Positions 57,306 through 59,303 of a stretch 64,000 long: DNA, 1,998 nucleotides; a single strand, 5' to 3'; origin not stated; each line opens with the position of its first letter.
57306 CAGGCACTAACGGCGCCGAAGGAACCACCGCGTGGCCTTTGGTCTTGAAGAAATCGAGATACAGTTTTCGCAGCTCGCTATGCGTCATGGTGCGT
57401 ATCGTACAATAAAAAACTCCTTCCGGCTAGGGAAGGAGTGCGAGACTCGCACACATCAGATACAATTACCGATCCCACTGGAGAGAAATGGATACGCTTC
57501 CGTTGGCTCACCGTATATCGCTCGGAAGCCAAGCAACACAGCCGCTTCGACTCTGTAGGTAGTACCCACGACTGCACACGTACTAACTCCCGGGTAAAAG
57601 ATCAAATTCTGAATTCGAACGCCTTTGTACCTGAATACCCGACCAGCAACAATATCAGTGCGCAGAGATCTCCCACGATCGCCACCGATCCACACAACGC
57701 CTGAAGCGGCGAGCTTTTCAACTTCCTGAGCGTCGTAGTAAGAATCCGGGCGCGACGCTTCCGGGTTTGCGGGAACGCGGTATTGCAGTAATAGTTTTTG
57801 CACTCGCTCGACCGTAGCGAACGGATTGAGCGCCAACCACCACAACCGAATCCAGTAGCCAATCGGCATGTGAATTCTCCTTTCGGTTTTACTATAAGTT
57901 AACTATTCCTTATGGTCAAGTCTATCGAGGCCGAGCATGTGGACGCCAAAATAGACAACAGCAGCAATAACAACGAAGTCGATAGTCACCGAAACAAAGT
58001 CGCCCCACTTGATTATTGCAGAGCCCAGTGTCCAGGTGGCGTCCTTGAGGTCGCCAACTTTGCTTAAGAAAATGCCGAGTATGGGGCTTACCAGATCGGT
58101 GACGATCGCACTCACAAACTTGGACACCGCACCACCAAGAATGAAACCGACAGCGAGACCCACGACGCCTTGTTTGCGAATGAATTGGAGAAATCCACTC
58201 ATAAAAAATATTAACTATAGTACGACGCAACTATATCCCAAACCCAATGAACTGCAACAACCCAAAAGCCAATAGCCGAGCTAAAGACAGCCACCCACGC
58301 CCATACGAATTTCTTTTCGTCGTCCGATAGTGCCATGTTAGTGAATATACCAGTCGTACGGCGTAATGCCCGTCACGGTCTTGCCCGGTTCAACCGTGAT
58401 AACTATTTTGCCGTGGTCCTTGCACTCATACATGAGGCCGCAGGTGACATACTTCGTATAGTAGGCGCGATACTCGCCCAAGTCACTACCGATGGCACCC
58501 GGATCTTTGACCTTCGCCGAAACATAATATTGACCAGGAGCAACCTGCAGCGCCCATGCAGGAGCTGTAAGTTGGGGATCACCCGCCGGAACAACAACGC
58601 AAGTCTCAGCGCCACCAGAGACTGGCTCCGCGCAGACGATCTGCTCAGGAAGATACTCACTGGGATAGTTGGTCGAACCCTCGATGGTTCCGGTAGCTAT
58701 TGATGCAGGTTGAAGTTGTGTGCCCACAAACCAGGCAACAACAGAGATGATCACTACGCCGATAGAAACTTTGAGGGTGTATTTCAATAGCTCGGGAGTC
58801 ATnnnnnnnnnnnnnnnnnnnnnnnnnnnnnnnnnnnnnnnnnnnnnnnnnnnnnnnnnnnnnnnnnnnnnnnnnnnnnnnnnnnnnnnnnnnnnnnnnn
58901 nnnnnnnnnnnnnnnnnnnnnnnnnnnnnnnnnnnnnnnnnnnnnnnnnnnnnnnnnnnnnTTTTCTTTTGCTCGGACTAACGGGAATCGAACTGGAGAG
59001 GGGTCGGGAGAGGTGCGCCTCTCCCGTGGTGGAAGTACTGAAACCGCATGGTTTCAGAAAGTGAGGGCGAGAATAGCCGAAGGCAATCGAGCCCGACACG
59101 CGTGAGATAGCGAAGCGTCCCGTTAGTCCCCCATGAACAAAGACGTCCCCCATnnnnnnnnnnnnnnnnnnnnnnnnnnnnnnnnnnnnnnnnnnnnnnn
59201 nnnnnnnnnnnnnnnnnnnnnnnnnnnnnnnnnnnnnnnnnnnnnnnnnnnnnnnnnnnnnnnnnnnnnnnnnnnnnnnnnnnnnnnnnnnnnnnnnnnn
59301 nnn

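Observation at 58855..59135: tRNA-His followed by an att-like scar: direct and inverted copies of the tRNA 3' end bracket a hairpin-rich insert of about 190 bp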

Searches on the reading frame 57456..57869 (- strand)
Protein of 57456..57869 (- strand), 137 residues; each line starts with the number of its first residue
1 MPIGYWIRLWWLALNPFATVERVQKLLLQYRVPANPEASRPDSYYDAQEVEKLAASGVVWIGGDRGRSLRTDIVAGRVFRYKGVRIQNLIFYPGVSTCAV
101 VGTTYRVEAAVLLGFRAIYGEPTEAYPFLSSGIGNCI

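Call 78: search_protein_families(library=pfam, proteins=[window:57456-57869:-], max_evalue=0.001)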
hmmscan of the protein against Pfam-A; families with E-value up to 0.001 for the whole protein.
window:57456-57869:- (137 aa): 0 families

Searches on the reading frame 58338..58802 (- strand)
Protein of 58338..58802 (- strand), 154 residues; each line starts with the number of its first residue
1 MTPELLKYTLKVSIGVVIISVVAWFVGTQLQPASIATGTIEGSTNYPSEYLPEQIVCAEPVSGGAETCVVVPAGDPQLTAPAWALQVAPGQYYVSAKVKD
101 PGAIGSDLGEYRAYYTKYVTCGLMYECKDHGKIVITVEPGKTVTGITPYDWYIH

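Call 10: find_encoding_contigs(protein=window:58338-58802:-, flank=10000, max_places=10)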
Protein window:58338-58802:- (154 aa): 6 contigs read that carry it; 3 places shown.
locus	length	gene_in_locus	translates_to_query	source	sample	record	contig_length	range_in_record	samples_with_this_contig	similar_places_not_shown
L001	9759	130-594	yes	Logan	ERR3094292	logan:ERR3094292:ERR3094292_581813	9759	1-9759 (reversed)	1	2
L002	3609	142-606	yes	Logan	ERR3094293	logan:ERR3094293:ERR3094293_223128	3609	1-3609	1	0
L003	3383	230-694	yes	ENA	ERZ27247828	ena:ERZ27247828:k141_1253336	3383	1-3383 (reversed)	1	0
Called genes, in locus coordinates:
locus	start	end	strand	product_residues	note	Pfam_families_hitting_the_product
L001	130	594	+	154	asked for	-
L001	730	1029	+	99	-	PF01741:MscL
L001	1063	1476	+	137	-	-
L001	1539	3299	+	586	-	PF01411:tRNA-synt_2c, PF07973:tRNA_SAD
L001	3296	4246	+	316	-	PF01207:Dus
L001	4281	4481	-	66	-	-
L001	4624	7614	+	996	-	PF00580:UvrD-helicase, PF13245:AAA_19, PF13361:UvrD_C, PF13538:UvrD_C_2 (faint), PF12705:PDDEXK_1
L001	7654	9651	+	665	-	PF04865:Baseplate_J (weak)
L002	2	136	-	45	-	?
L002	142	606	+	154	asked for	-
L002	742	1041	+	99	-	PF01741:MscL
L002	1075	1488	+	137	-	-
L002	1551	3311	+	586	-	PF01411:tRNA-synt_2c, PF07973:tRNA_SAD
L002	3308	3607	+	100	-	?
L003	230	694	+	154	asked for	-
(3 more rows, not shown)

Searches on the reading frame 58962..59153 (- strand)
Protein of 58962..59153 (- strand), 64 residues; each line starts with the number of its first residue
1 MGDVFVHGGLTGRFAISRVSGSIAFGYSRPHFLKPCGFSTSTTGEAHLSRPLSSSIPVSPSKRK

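Call 74: find_homologous_proteins(query=window:58962-59153:-, max_evalue=10)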
Query seq(64 aa): no candidate shares three 5-residue words with the query. No homologue found.
